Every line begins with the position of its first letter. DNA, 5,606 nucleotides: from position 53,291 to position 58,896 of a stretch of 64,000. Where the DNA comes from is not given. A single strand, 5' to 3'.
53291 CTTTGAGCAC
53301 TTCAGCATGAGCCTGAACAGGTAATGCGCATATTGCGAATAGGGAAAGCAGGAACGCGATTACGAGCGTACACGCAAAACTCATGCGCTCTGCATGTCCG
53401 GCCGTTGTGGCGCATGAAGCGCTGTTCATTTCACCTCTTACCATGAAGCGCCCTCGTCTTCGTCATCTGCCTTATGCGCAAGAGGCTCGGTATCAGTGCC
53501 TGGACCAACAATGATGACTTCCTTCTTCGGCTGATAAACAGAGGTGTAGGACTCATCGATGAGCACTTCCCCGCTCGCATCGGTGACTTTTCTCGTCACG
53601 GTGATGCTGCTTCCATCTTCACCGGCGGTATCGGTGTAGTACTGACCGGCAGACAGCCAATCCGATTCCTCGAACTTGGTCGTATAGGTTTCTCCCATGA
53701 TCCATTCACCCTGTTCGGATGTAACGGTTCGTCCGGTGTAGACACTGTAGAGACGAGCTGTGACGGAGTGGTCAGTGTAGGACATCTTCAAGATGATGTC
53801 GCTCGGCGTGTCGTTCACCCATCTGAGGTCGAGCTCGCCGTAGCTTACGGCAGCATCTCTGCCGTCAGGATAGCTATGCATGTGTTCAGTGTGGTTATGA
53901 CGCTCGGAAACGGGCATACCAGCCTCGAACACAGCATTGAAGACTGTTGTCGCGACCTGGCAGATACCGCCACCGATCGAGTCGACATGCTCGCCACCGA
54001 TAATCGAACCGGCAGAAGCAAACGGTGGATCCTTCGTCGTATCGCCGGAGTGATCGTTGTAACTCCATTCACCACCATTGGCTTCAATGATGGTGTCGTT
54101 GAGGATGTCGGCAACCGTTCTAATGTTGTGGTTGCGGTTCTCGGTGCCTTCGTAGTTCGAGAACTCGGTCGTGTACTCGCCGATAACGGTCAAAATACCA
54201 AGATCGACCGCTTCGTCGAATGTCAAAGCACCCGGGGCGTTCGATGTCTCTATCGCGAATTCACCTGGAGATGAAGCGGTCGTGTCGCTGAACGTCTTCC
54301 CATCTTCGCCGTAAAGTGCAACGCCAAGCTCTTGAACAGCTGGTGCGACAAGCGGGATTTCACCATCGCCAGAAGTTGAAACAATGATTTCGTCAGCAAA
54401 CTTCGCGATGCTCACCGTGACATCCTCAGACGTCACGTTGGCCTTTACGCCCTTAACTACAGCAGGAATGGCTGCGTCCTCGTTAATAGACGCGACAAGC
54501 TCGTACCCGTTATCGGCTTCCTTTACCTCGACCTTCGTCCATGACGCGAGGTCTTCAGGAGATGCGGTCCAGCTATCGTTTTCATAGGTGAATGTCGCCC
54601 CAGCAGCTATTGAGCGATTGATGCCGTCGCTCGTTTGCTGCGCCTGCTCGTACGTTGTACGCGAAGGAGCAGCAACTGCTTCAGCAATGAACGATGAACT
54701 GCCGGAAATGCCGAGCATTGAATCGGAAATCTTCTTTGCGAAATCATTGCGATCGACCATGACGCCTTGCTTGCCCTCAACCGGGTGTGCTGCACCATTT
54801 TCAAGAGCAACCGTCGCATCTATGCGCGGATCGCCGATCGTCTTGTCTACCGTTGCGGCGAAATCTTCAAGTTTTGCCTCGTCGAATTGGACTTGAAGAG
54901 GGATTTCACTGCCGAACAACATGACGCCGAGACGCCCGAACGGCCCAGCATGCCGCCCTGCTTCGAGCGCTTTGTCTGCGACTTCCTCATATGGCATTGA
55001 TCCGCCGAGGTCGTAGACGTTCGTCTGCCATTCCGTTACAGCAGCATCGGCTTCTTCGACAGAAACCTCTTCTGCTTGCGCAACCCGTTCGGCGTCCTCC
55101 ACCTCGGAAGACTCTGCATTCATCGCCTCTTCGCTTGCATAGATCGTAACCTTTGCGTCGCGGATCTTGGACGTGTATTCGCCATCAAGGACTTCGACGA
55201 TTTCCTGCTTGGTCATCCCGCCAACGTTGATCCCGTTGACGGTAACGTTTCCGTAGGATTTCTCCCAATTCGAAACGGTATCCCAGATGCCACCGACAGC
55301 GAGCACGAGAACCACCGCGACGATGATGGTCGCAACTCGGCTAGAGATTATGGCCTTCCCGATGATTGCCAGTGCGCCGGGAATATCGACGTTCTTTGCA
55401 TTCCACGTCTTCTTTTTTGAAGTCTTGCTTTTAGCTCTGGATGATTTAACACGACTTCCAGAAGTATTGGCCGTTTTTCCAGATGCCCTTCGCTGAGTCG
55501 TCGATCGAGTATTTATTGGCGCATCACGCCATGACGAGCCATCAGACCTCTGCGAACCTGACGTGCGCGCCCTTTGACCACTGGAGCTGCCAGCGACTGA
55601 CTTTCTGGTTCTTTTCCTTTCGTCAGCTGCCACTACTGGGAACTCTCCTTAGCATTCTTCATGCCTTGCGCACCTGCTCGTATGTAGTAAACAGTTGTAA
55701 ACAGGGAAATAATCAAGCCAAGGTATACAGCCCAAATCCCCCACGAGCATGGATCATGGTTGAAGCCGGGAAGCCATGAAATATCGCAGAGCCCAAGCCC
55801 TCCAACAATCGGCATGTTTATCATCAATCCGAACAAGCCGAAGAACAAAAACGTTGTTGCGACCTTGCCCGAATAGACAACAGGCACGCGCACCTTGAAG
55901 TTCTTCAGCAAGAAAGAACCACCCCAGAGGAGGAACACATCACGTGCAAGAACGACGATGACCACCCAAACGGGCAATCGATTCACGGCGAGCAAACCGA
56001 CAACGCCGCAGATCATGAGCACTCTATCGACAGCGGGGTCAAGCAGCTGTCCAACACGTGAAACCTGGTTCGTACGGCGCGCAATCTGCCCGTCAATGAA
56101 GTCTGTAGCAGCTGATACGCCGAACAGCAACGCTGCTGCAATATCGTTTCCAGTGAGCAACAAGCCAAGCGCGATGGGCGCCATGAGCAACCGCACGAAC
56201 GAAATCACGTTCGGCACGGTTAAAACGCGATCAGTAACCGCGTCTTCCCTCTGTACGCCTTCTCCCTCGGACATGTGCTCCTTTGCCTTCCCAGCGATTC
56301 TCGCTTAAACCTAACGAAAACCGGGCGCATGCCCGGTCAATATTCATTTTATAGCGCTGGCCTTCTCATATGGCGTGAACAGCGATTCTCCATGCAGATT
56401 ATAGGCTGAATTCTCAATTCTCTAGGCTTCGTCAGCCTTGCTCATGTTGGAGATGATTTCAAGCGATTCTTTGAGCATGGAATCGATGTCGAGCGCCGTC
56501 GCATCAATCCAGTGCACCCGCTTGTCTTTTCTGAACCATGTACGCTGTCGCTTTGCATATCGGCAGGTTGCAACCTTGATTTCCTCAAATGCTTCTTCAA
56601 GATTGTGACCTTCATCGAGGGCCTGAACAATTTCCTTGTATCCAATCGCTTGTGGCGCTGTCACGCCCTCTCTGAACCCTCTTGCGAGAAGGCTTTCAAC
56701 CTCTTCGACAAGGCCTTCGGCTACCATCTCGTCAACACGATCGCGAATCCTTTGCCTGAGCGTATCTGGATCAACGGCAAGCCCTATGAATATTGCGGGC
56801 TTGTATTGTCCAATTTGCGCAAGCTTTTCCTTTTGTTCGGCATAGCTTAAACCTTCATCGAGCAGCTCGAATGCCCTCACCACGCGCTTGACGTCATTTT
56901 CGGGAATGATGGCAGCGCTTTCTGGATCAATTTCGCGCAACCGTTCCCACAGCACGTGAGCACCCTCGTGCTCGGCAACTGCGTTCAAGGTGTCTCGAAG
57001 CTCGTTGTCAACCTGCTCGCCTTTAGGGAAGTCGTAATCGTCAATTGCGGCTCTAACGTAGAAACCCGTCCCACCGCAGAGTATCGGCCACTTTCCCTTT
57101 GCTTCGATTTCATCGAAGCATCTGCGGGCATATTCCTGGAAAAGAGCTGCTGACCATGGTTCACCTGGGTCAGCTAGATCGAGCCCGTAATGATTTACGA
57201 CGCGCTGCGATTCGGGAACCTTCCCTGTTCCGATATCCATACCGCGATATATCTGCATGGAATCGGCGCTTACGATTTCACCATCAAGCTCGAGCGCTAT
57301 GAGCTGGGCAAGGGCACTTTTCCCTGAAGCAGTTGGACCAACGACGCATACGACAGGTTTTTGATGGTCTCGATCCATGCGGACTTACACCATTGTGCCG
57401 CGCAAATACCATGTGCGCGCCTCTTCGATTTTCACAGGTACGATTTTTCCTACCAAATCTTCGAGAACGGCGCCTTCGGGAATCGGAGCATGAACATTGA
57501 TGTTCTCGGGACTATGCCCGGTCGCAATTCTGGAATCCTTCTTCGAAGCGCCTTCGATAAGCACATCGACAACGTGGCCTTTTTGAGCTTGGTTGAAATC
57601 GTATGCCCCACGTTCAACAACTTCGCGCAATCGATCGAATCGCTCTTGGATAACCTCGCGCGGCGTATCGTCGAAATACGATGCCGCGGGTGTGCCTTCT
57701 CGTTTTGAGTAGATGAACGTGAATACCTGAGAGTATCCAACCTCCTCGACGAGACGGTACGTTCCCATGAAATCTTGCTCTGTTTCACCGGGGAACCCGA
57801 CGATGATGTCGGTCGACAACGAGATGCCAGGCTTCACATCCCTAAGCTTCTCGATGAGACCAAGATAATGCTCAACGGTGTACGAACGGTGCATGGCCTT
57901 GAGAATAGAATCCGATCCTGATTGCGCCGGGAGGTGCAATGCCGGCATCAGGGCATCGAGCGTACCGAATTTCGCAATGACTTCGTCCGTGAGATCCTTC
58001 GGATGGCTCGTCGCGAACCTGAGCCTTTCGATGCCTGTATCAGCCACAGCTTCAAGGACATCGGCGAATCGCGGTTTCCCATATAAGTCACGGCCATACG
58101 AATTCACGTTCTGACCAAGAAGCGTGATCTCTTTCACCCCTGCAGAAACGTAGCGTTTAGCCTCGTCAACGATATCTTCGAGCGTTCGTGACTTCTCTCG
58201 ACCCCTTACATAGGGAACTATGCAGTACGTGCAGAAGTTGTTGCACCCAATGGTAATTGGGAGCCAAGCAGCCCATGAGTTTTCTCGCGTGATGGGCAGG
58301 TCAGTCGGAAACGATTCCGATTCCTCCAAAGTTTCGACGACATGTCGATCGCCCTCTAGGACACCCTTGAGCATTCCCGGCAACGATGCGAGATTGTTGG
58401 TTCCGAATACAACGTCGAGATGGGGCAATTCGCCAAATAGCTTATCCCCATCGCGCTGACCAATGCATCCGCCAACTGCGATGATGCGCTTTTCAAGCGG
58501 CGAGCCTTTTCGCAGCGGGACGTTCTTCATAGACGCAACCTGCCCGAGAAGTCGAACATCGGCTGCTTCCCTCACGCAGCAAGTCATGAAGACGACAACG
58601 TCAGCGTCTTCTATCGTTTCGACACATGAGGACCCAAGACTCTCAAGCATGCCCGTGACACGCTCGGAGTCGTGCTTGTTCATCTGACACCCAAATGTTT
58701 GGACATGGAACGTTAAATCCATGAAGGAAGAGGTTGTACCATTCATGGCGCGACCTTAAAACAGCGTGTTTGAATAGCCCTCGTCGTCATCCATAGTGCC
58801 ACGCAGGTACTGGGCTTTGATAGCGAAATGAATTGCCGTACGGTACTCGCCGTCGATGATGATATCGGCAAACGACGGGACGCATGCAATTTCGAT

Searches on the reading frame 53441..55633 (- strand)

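Call 35: search_protein_families(library=pfam, proteins=[window:53441-55633:-], max_evalue=0.0001)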
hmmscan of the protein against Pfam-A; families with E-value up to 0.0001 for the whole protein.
window:53441-55633:- (731 aa): 2 families
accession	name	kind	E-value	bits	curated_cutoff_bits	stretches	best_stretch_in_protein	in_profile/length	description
PF04294.18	VanW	-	1.6e-38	131.6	27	1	499-629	1-130/130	VanW like protein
PF12229.13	PG_binding_4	-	5.9e-09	36.5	22.1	1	202-306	1-108/117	Putative peptidoglycan binding domain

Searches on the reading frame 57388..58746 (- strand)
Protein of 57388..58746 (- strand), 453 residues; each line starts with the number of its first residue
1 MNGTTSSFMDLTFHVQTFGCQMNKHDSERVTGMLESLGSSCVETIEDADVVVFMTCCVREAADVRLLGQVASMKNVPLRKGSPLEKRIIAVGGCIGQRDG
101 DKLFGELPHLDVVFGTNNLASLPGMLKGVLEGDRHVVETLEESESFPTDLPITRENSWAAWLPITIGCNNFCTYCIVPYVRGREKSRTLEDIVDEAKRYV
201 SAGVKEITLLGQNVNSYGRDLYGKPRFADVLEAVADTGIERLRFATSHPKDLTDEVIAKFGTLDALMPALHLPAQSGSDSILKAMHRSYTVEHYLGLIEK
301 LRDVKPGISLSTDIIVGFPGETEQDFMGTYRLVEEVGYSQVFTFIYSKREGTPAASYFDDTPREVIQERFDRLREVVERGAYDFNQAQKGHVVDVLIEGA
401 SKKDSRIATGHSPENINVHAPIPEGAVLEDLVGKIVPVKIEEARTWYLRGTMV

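Call 24: search_protein_families(library=pfam, proteins=[window:57388-58746:-], max_evalue=0.001)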
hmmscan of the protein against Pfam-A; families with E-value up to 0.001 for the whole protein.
window:57388-58746:- (453 aa): 3 families
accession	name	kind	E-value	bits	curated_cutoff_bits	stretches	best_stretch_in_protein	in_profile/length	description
PF04055.27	Radical_SAM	-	3e-29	102.8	29.5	1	163-333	2-166/166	Radical SAM superfamily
PF00919.26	UPF0004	-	1.1e-23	83.5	27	1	13-115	2-98/98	Uncharacterized protein family UPF0004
PF01938.26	TRAM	-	5.5e-08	33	21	1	387-453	2-61/61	TRAM domain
